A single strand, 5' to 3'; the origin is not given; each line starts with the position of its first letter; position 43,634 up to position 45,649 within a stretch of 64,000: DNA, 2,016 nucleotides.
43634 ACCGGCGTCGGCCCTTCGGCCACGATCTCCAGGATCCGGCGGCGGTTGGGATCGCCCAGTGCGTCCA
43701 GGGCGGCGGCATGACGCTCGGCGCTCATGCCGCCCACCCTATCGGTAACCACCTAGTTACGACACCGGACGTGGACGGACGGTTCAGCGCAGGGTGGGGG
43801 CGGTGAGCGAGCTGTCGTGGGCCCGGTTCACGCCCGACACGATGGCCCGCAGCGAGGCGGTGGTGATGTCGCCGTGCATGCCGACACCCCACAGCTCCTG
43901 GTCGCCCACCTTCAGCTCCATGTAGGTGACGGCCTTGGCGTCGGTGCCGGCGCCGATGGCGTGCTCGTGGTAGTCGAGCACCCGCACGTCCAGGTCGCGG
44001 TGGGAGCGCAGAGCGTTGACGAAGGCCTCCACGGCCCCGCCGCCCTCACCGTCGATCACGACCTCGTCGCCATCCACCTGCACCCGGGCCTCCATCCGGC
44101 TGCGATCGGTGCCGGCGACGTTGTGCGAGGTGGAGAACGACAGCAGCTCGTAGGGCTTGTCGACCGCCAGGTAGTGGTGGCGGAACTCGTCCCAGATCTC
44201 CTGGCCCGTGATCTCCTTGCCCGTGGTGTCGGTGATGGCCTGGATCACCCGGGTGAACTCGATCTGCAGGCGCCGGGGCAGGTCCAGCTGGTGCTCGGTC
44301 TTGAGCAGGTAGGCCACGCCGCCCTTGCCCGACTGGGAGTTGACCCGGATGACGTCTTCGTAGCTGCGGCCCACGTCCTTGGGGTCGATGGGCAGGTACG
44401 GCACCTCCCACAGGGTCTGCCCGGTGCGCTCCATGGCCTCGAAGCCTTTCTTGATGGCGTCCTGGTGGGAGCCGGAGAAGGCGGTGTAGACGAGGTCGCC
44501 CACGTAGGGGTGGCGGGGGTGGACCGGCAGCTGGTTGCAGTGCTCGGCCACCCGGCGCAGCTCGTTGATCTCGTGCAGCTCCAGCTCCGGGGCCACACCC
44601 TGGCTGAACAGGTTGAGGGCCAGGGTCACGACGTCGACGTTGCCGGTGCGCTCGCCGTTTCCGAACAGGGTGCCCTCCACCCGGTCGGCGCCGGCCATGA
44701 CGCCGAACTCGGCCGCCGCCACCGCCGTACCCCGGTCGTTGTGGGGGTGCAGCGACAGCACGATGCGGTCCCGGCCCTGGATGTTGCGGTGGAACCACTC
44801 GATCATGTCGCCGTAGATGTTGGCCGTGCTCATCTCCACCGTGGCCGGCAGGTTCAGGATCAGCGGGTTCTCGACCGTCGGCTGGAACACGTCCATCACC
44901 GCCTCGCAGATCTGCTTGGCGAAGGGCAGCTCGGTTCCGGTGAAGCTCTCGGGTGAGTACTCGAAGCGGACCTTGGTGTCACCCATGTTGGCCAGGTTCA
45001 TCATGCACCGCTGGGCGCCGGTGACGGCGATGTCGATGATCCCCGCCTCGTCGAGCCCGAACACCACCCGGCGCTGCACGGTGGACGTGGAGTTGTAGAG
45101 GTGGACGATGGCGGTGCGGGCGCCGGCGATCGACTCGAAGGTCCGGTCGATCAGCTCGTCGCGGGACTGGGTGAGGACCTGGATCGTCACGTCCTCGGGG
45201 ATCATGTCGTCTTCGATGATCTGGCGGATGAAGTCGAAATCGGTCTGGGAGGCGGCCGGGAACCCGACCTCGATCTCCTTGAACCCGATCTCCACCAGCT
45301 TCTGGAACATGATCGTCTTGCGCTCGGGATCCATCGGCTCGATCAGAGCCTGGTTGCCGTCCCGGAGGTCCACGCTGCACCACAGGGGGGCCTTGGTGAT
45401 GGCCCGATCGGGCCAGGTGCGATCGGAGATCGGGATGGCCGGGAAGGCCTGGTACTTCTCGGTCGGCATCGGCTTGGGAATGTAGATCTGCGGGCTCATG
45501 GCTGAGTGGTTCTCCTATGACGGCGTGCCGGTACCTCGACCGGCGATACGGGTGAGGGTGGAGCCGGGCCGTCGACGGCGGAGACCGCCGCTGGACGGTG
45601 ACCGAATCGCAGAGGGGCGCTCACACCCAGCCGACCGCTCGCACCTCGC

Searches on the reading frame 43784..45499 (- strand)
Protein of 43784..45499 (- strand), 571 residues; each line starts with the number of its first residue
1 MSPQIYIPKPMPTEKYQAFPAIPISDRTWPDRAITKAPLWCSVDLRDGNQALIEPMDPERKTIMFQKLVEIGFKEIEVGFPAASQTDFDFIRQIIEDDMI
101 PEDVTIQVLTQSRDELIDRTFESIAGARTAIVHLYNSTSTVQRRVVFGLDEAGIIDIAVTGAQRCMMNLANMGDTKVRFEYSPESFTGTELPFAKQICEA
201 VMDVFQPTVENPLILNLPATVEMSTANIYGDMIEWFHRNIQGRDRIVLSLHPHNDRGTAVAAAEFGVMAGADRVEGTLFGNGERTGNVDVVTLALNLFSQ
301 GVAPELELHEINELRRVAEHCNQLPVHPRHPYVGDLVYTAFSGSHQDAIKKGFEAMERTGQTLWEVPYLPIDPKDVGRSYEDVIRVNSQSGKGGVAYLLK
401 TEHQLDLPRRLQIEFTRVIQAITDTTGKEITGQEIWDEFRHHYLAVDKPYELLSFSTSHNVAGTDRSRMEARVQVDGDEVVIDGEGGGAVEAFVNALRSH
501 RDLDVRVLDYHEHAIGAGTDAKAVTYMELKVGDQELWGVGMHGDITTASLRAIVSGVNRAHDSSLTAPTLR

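Call 4: search_protein_families(library=ncbifam, proteins=[window:43784-45499:-])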
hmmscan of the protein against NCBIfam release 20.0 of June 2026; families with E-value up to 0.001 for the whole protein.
window:43784-45499:- (571 aa): 18 families
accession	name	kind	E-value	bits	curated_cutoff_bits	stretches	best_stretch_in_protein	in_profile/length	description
NF002991.1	PRK03739.1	subfamily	5.8e-265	880.2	455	1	13-559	2-550/550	2-isopropylmalate synthase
TIGR00970.1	leuA_yeast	equivalog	1e-246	819.9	697.4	1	12-560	1-562/564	2-isopropylmalate synthase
NF011420.0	PRK14847.1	equivalog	2.7e-136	453.8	604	1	12-333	5-328/333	2-isopropylmalate synthase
NF002086.0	PRK00915.1-3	equivalog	2.3e-57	194.7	532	1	45-563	14-504/516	2-isopropylmalate synthase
NF002088.0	PRK00915.1-5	equivalog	1.1e-53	182.5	697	1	44-562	10-500/514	2-isopropylmalate synthase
NF002087.0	PRK00915.1-4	equivalog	5e-52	177.1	729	1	44-562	13-504/516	2-isopropylmalate synthase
NF042434.1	IPMS_Lepto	equivalog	1.7e-51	175.4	500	1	37-402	5-350/374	2-isopropylmalate synthase LeuA2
TIGR00973.1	leuA_bact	equivalog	5.1e-50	170.4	598.7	1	44-558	8-494/494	2-isopropylmalate synthase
NF002085.0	PRK00915.1-2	subfamily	3.9e-41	141.4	517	1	45-561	21-500/504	2-isopropylmalate synthase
NF002084.0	PRK00915.1-1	equivalog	7.2e-41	140.3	748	1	44-562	11-501/523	2-isopropylmalate synthase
TIGR02090.1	LEU1_arch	subfamily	1.3e-33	116.6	484.75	1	44-434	7-358/363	isopropylmalate/citramalate/homocitrate synthases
NF041069.1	IPMS_Sufob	equivalog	2.4e-30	106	600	1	44-434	7-360/371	isopropylmalate synthase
TIGR00977.1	citramal_synth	equivalog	1.8e-26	92.6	450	1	247-558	200-514/526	citramalate synthase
TIGR02146.1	LysS_fung_arch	equivalog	3.5e-25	89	413.55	1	45-357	6-295/344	homocitrate synthase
TIGR02660.1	nifV_homocitr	equivalog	1.8e-24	86.7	462.9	2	245-419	185-345/365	homocitrate synthase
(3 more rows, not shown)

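Call 7: find_related_loci(query=window:43784-45499:-, collection=genome_contigs, flank=2500)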
Query window:43784-45499:- (571 aa) in genome_contigs; peptide patterns used: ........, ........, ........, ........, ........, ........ (x = any residue, [..] = any of these).
600 stretches matched a pattern (row limit reached: there are more); 575 encode a relative of the query (tblastn E <= 1e-3); the best 80 are kept; 80 distinct loci.
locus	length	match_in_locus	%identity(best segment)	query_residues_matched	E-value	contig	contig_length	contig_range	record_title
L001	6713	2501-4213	95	1-571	0e+0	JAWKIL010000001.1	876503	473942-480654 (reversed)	MAG: Acidimicrobiales bacterium isolate BC2.78 BC2.78.fa-1, whole genome shotgun sequence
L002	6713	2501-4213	94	1-571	0e+0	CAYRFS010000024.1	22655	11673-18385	MAG TPA_asm: uncultured Acidimicrobiaceae bacterium isolate SRP237561_co1_99 genome assembly, contig: NODE_3623_length_2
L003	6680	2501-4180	86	2-562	0e+0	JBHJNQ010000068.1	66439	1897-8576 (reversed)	MAG: Acidimicrobiales bacterium isolate al_S4C133_1 S4Ck119_228941, whole genome shotgun sequence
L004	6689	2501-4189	83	1-562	0e+0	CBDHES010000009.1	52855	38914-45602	MAG: Acidimicrobiales bacterium isolate ded2b68e-7136-4fe8-9fc6-91e6ec3c69ec genome assembly, contig: contig_9, whole ge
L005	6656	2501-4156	83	9-560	0e+0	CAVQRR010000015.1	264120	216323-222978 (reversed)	MAG: uncultured Acidimicrobiales bacterium isolate MFD09779.bin.2.52 genome assembly, contig: contig_63811, whole genome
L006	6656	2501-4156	83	9-560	0e+0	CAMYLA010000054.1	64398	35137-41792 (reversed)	MAG: uncultured Acidimicrobiaceae bacterium isolate FCS_M_Acidobacteriota_12 genome assembly, contig: scaffold_1434, who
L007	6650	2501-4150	85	11-560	0e+0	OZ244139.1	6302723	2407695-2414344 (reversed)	MAG: Acidimicrobiales bacterium isolate 8a1916bf-604c-4c53-8aba-34c6369dc135 genome assembly, chromosome: 1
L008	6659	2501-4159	83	9-560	0e+0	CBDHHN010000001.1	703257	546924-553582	MAG: Acidimicrobiales bacterium isolate 52bdf354-617b-472d-aa5f-cc26607e9683 genome assembly, contig: contig_1, whole ge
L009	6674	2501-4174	82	8-565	0e+0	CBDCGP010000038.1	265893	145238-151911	MAG: Acidimicrobiales bacterium isolate 8989243e-b366-41c5-81e7-a19f388da9ad genome assembly, contig: contig_38, whole g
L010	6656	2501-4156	84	11-562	0e+0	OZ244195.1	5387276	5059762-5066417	MAG: Acidimicrobiales bacterium isolate 87519b6a-d5ff-410c-9faf-bc6ff523b0ec genome assembly, chromosome: 1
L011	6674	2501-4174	82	5-562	0e+0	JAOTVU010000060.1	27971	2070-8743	MAG: Acidimicrobiia bacterium isolate 13_May_SF_Bin57 13_May_SF_Bin57_scaffold_1028_c1, whole genome shotgun sequence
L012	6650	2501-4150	83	11-560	0e+0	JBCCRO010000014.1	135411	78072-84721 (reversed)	MAG: Actinomycetota bacterium isolate P01_D01_bin.34 k141_2726853_length_135411_cov_23.0505, whole genome shotgun sequen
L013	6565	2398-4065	81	2-560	0e+0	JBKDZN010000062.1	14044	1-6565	MAG: Acidimicrobiales bacterium isolate VLC_123 k121_5119115, whole genome shotgun sequence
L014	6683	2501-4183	80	11-571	0e+0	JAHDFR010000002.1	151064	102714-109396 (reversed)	MAG: Acidimicrobiales bacterium isolate MAG-27 RZ_277, whole genome shotgun sequence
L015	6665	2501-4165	81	8-562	0e+0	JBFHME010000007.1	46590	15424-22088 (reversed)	MAG: Acidimicrobiales bacterium isolate Mix_sand07.2021.05.Z.61 k141_2001380_length_46590_cov_13.2378, whole genome shot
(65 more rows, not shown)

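Call 64: find_homologous_proteins(query=window:43784-45499:-, max_evalue=1e-100)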
Query window:43784-45499:- (571 aa): 8000 proteins with E <= 1e-100 among 8000 candidates; the best 120 are listed.
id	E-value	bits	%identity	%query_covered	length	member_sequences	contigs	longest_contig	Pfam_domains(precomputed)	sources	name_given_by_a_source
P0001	0.0e+0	1227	94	100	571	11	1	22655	PF00682.26,PF08502.16,PF22615.2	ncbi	-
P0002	0.0e+0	1132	87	99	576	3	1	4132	PF00682.26,PF08502.16,PF22615.2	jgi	jgi:2-isopropylmalate synthase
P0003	0.0e+0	1099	85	97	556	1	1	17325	PF00682.26,PF08502.16,PF22615.2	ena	-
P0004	0.0e+0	1097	85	97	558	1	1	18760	PF00682.26,PF08502.16,PF22615.2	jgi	jgi:2-isopropylmalate synthase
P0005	0.0e+0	1091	85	97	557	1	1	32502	PF00682.26,PF08502.16,PF22615.2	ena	-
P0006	0.0e+0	1091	85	97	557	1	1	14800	PF00682.26,PF08502.16,PF22615.2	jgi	-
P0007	0.0e+0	1090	85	97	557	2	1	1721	PF00682.26,PF08502.16,PF22615.2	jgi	jgi:2-isopropylmalate synthase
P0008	0.0e+0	1088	86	97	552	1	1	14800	PF00682.26,PF08502.16,PF22615.2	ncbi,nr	ncbi:MAG: 2-isopropylmalate synthase [Acidimicrobiia bacterium]|nr:2-isopropylmalate synthase [Acidi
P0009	0.0e+0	1083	84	97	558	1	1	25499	PF00682.26,PF08502.16,PF22615.2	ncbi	ncbi:MAG: 2-isopropylmalate synthase [Actinomycetota bacterium]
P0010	0.0e+0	1082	85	97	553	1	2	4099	PF00682.26,PF08502.16,PF22615.2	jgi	jgi:2-isopropylmalate synthase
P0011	0.0e+0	1082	84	97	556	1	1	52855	PF00682.26,PF08502.16,PF22615.2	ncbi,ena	-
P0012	0.0e+0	1079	84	97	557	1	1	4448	PF00682.26,PF08502.16,PF22615.2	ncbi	ncbi:MAG: 2-isopropylmalate synthase [Actinomycetota bacterium]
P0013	0.0e+0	1076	85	96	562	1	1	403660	PF00682.26,PF08502.16,PF22615.2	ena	-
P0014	0.0e+0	1073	84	97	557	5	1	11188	PF00682.26,PF08502.16,PF22615.2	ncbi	ncbi:MAG: 2-isopropylmalate synthase [Acidimicrobiales bacterium]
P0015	0.0e+0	1071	84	97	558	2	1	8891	PF00682.26,PF08502.16,PF22615.2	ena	-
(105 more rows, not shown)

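Call 65: find_encoding_contigs(protein=P0002, flank=1500, max_places=4)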
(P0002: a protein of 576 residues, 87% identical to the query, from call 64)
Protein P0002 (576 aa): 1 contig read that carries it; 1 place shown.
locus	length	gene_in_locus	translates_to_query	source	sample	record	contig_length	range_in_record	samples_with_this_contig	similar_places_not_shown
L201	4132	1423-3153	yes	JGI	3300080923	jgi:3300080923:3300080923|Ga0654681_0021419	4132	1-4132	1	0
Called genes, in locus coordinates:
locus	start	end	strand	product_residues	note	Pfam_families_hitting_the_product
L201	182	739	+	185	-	PF04542:Sigma70_r2, PF07638:Sigma70_ECF (weak), PF04545:Sigma70_r4, PF08281:Sigma70_r4_2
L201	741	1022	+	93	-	PF13490:zf-HC2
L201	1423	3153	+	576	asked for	PF00682:HMGL-like, PF22615:IPMS_D2, PF08502:LeuA_dimer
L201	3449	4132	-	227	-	?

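Call 66: list_cluster_members(proteins=[P0001, P0002])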
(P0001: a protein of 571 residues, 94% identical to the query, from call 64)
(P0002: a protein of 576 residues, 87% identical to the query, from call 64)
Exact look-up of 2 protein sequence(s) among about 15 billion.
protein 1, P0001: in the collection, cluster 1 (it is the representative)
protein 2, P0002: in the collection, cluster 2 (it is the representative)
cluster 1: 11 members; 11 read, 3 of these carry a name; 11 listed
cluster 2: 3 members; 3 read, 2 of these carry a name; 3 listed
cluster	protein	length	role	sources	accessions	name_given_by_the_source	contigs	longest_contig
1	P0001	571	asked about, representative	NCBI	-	-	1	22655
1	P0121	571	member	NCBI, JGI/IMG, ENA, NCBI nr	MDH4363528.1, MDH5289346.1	MAG: 2-isopropylmalate synthase [Acidimicrobiia bacterium] | 2-isopropylmalate synthase [Acidimicrobiia bacterium]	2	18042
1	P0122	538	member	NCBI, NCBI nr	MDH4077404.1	MAG: 2-isopropylmalate synthase, partial [Acidimicrobiia bacterium] | 2-isopropylmalate synthase [Acidimicrobiia bacterium]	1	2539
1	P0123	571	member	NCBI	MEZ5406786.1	MAG: 2-isopropylmalate synthase [Acidimicrobiales bacterium]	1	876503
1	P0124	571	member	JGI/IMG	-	-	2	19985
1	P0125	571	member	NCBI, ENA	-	-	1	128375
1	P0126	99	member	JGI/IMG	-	-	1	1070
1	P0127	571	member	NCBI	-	-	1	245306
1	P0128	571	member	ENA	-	-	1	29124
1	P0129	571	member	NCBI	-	-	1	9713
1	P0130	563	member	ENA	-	-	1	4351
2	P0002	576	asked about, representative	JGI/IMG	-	2-isopropylmalate synthase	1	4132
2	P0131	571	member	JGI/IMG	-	2-isopropylmalate synthase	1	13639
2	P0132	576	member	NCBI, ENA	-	-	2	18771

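Call 68: find_encoding_contigs(protein=P0132, flank=1000, max_places=3)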
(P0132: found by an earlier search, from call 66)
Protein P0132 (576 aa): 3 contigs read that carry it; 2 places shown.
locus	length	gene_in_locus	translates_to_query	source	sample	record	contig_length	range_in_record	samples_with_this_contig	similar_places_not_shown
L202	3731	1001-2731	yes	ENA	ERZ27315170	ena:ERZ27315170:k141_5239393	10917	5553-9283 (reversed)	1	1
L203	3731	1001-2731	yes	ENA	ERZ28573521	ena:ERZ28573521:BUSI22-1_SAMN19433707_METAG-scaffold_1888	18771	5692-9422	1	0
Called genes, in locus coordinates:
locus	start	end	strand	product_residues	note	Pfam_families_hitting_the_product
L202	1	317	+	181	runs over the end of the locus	PF04542:Sigma70_r2, PF07638:Sigma70_ECF (weak), PF08281:Sigma70_r4_2, PF04545:Sigma70_r4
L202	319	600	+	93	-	PF13490:zf-HC2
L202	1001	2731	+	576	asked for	PF00682:HMGL-like, PF22615:IPMS_D2, PF08502:LeuA_dimer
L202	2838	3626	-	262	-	PF12840:HTH_20, PF01022:HTH_5 (weak), PF08327:AHSA1 (weak)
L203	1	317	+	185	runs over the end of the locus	PF04542:Sigma70_r2, PF07638:Sigma70_ECF (weak), PF04545:Sigma70_r4, PF08281:Sigma70_r4_2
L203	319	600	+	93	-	PF13490:zf-HC2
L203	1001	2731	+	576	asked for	PF00682:HMGL-like, PF22615:IPMS_D2, PF08502:LeuA_dimer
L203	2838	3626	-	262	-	PF12840:HTH_20, PF01022:HTH_5 (weak), PF08327:AHSA1 (weak)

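Call 69: find_encoding_contigs(protein=P0131, flank=1000, max_places=3)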
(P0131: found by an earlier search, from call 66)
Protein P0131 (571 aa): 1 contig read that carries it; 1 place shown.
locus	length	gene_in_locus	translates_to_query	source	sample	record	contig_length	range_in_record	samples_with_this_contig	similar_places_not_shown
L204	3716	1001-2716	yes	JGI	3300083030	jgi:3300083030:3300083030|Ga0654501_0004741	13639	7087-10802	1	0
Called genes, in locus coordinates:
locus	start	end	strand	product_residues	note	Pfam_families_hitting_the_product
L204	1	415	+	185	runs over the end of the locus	PF22029:PhyR_sigma2 (faint), PF04542:Sigma70_r2, PF07638:Sigma70_ECF (weak), PF04545:Sigma70_r4, PF08281:Sigma70_r4_2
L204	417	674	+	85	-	PF13490:zf-HC2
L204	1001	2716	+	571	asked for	PF00682:HMGL-like, PF22615:IPMS_D2, PF08502:LeuA_dimer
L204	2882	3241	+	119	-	PF25213:HVO_A0261_N, PF12840:HTH_20, PF13412:HTH_24 (weak), PF01022:HTH_5, PF12802:MarR_2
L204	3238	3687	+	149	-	PF21619:DUF6855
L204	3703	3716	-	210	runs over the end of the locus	PF00293:NUDIX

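Call 71: find_encoding_contigs(protein=P0121, flank=700, max_places=3)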
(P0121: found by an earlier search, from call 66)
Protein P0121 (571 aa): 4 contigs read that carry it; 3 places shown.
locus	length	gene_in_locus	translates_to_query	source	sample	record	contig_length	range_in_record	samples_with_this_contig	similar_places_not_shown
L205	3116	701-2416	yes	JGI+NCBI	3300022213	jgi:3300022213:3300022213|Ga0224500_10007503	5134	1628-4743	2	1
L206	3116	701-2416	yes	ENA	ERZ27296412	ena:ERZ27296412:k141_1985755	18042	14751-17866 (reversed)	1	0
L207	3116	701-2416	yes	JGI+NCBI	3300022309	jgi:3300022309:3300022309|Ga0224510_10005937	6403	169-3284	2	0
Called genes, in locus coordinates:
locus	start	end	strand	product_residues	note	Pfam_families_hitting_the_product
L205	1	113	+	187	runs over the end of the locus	PF04542:Sigma70_r2, PF07638:Sigma70_ECF (weak), PF13384:HTH_23 (faint), PF08281:Sigma70_r4_2, PF04545:Sigma70_r4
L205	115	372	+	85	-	PF13490:zf-HC2 (weak)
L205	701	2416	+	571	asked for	PF00682:HMGL-like, PF22615:IPMS_D2, PF08502:LeuA_dimer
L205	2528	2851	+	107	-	PF25213:HVO_A0261_N (weak), PF12840:HTH_20, PF01022:HTH_5, PF08279:HTH_11 (weak), PF12802:MarR_2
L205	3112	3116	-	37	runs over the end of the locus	-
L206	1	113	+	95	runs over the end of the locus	?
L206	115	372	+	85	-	PF13490:zf-HC2 (weak)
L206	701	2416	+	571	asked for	PF00682:HMGL-like, PF22615:IPMS_D2, PF08502:LeuA_dimer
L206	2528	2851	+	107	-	PF25213:HVO_A0261_N (weak), PF12840:HTH_20, PF01022:HTH_5, PF08279:HTH_11 (weak), PF12802:MarR_2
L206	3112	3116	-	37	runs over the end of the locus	-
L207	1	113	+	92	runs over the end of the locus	PF13384:HTH_23 (faint), PF07638:Sigma70_ECF (weak), PF08281:Sigma70_r4_2, PF04545:Sigma70_r4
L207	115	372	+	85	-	PF13490:zf-HC2 (weak)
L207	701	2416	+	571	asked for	PF00682:HMGL-like, PF22615:IPMS_D2, PF08502:LeuA_dimer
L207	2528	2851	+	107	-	PF25213:HVO_A0261_N (weak), PF12840:HTH_20, PF01022:HTH_5, PF08279:HTH_11 (weak), PF12802:MarR_2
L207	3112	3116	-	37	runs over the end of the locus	-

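Call 72: find_encoding_contigs(protein=P0124, flank=700, max_places=3)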
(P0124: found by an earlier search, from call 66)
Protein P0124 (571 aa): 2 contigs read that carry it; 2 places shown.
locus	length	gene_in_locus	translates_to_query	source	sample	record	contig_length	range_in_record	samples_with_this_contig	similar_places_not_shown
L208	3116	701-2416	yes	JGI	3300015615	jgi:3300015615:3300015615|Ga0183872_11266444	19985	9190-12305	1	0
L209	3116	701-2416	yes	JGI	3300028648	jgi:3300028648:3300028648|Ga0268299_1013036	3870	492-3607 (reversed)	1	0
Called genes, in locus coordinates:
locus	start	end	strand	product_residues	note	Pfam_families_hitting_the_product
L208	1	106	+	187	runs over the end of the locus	PF04542:Sigma70_r2, PF22029:PhyR_sigma2 (weak), PF07638:Sigma70_ECF (weak), PF08281:Sigma70_r4_2, PF04545:Sigma70_r4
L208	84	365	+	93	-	PF13490:zf-HC2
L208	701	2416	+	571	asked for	PF00682:HMGL-like, PF22615:IPMS_D2, PF08502:LeuA_dimer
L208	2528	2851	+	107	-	PF25213:HVO_A0261_N (weak), PF12840:HTH_20, PF13412:HTH_24 (weak), PF01022:HTH_5, PF08279:HTH_11 (weak), PF12802:MarR_2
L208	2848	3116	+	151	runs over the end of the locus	PF08327:AHSA1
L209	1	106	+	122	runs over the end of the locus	?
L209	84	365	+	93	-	PF13490:zf-HC2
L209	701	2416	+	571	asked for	PF00682:HMGL-like, PF22615:IPMS_D2, PF08502:LeuA_dimer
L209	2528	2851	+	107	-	PF25213:HVO_A0261_N (weak), PF12840:HTH_20, PF13412:HTH_24 (weak), PF01022:HTH_5, PF08279:HTH_11 (weak), PF12802:MarR_2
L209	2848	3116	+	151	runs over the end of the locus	PF08327:AHSA1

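Call 73: find_encoding_contigs(protein=P0125, flank=700, max_places=3)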
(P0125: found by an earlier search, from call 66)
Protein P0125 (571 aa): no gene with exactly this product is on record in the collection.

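Call 74: find_encoding_contigs(protein=P0128, flank=700, max_places=3)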
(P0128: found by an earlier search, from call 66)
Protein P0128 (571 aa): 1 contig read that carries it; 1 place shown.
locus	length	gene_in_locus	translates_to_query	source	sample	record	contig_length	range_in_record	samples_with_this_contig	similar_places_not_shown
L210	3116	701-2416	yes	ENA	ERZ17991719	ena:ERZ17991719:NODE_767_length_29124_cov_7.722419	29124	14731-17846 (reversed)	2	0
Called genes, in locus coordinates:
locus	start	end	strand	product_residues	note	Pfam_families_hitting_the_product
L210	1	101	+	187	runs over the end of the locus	PF04542:Sigma70_r2, PF22029:PhyR_sigma2 (weak), PF07638:Sigma70_ECF (weak), PF08281:Sigma70_r4_2, PF04545:Sigma70_r4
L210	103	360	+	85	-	PF13490:zf-HC2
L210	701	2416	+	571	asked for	PF00682:HMGL-like, PF22615:IPMS_D2, PF08502:LeuA_dimer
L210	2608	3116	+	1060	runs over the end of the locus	PF16656:Pur_ac_phosph_N, PF22842:Pel9A-like_beta_helix, PF05048:NosD, PF13229:Beta_helix, PF05048:NosD (weak), PF13229:Beta_helix, PF00801:PKD, PF18911:PKD_4, +1 more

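Call 75: find_encoding_contigs(protein=P0129, flank=700, max_places=3)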
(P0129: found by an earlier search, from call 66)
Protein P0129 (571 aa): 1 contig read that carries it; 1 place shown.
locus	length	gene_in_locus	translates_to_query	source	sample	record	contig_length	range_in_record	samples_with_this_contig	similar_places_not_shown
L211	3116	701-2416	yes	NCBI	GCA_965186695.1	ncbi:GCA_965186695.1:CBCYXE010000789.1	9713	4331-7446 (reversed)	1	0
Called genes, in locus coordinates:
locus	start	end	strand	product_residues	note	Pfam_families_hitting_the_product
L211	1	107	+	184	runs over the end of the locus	PF04542:Sigma70_r2, PF22029:PhyR_sigma2 (weak), PF07638:Sigma70_ECF (weak), PF04545:Sigma70_r4, PF08281:Sigma70_r4_2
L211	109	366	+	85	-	PF13490:zf-HC2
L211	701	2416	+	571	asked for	PF00682:HMGL-like, PF22615:IPMS_D2, PF08502:LeuA_dimer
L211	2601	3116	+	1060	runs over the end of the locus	PF16656:Pur_ac_phosph_N, PF22842:Pel9A-like_beta_helix, PF05048:NosD, PF13229:Beta_helix, PF05048:NosD (weak), PF00801:PKD, PF18911:PKD_4, PF02018:CBM_4_9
